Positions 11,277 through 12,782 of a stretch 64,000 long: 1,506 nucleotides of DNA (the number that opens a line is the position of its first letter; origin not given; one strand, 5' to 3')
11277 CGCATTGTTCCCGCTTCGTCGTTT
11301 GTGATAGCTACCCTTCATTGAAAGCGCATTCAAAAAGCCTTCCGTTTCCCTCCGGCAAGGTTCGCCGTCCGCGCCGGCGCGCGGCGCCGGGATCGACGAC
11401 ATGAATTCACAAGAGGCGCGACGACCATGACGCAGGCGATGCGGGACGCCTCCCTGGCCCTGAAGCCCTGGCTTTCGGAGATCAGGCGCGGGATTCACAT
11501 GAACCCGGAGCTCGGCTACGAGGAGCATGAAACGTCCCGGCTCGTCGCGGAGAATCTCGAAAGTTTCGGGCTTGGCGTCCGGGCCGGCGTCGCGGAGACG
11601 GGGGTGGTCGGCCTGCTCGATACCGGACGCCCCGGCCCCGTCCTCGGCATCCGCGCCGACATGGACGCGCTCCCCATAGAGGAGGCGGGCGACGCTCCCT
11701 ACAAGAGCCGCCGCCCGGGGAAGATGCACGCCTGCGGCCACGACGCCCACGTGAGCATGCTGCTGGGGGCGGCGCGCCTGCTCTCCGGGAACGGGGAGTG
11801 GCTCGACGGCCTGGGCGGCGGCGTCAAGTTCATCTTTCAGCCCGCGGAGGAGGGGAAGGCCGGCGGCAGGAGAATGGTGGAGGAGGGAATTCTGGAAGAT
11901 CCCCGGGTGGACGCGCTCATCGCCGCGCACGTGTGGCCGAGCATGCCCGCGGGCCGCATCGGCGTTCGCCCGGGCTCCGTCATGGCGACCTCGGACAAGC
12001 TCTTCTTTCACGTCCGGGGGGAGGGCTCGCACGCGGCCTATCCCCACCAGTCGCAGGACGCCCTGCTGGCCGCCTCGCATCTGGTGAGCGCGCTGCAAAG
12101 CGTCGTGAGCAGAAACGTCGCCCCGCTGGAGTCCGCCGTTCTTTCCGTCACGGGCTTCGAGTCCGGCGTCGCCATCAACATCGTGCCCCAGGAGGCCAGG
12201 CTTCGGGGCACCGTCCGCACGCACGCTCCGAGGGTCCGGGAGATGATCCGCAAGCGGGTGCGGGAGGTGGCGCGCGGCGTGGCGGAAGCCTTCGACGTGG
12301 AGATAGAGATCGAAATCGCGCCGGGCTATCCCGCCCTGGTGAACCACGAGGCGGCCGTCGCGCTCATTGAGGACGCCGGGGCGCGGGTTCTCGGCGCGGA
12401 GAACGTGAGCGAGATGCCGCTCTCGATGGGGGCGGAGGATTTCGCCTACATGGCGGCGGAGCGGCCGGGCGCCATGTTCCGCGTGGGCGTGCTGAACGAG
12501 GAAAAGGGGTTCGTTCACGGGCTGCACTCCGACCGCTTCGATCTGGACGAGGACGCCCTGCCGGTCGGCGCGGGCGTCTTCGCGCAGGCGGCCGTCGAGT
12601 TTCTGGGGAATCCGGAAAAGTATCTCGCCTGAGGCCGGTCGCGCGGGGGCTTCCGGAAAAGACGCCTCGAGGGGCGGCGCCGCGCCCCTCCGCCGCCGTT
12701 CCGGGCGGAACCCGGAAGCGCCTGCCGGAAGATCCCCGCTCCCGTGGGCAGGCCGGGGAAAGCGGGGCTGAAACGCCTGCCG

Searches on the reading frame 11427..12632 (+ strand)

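Call 34: search_protein_families(library=ncbifam, proteins=[window:11427-12632:+], max_evalue=1e-10)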
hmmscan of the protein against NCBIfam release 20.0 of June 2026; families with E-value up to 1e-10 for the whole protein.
window:11427-12632:+ (401 aa): 3 families
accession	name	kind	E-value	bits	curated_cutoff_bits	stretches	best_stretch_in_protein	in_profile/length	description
TIGR01891.1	amidohydrolases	subfamily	1.4e-116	389.6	153.75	1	17-381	2-366/366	amidohydrolase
NF040868.1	carboxypep_CpsA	equivalog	6.7e-114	380.6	500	1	6-393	5-390/391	carboxypeptidase CpsA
NF038260.1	ectoine_DoeB_2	equivalog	4.2e-90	302.4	550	1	18-387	10-374/378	N(2)-acetyl-L-2,4-diaminobutanoate deacetylase DoeB2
